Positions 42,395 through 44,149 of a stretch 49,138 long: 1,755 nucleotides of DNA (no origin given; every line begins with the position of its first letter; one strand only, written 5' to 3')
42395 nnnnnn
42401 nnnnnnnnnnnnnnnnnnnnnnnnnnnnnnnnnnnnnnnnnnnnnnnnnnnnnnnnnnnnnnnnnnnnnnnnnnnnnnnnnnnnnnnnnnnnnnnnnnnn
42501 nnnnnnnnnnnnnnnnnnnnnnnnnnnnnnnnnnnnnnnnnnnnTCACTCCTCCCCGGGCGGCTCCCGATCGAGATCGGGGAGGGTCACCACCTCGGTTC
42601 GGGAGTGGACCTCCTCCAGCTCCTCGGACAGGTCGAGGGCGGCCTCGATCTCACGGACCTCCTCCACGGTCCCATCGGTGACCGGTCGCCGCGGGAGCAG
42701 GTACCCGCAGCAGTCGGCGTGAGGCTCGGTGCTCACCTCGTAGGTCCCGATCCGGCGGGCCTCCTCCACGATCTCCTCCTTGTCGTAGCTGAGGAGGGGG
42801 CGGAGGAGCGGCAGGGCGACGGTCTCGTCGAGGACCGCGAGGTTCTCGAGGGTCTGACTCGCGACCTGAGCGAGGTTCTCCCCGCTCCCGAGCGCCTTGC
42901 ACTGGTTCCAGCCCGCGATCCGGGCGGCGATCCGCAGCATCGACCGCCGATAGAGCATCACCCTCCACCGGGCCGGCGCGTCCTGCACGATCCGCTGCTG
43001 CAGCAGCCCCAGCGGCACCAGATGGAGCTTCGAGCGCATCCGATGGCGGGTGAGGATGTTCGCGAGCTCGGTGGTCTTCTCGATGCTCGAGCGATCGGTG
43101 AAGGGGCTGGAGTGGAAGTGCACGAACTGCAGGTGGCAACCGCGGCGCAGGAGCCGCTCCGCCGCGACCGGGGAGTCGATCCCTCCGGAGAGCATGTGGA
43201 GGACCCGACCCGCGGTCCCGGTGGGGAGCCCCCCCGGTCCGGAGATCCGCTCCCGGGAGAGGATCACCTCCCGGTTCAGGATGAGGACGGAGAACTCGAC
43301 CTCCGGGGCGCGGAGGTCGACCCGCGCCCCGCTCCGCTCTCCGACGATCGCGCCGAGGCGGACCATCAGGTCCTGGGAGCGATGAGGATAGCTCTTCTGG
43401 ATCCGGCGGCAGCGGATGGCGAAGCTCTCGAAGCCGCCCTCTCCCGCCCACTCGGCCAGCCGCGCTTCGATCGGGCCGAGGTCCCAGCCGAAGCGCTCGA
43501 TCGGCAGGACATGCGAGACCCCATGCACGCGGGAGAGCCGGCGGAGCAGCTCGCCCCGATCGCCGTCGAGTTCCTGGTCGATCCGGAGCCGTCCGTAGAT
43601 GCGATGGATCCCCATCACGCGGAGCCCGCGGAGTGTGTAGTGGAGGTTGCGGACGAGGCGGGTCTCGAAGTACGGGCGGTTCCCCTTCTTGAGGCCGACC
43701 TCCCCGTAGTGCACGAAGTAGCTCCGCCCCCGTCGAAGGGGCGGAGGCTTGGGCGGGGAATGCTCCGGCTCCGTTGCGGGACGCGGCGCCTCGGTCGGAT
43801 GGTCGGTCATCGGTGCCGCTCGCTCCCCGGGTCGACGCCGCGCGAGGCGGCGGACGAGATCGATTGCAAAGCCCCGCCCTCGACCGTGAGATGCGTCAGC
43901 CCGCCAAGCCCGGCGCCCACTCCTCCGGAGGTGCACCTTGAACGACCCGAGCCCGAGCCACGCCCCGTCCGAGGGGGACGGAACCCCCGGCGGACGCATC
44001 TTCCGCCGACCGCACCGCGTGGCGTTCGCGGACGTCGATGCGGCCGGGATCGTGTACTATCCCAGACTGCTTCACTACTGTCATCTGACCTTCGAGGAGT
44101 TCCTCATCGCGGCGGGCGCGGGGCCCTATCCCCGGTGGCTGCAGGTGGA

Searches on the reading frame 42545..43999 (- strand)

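Call 14: search_protein_families(library=pfam, proteins=[window:42545-43999:-], max_evalue=0.01)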
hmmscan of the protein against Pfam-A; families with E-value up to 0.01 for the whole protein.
window:42545-43999:- (484 aa): 4 families
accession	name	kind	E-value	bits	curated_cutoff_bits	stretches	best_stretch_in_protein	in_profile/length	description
PF02568.20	ThiI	-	1.7e-61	207.7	20.5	1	261-456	1-196/197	Thiamine biosynthesis protein (ThiI)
PF22025.1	ThiI_fer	-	5.1e-13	49.7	25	1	95-163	3-70/72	ThiI ferredoxin-like domain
PF02926.22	THUMP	-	4.8e-07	30.5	20.6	1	189-248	24-82/84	THUMP domain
PF06508.19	QueC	-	0.0081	16.1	22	0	266-309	2-44/210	Queuosine biosynthesis protein QueC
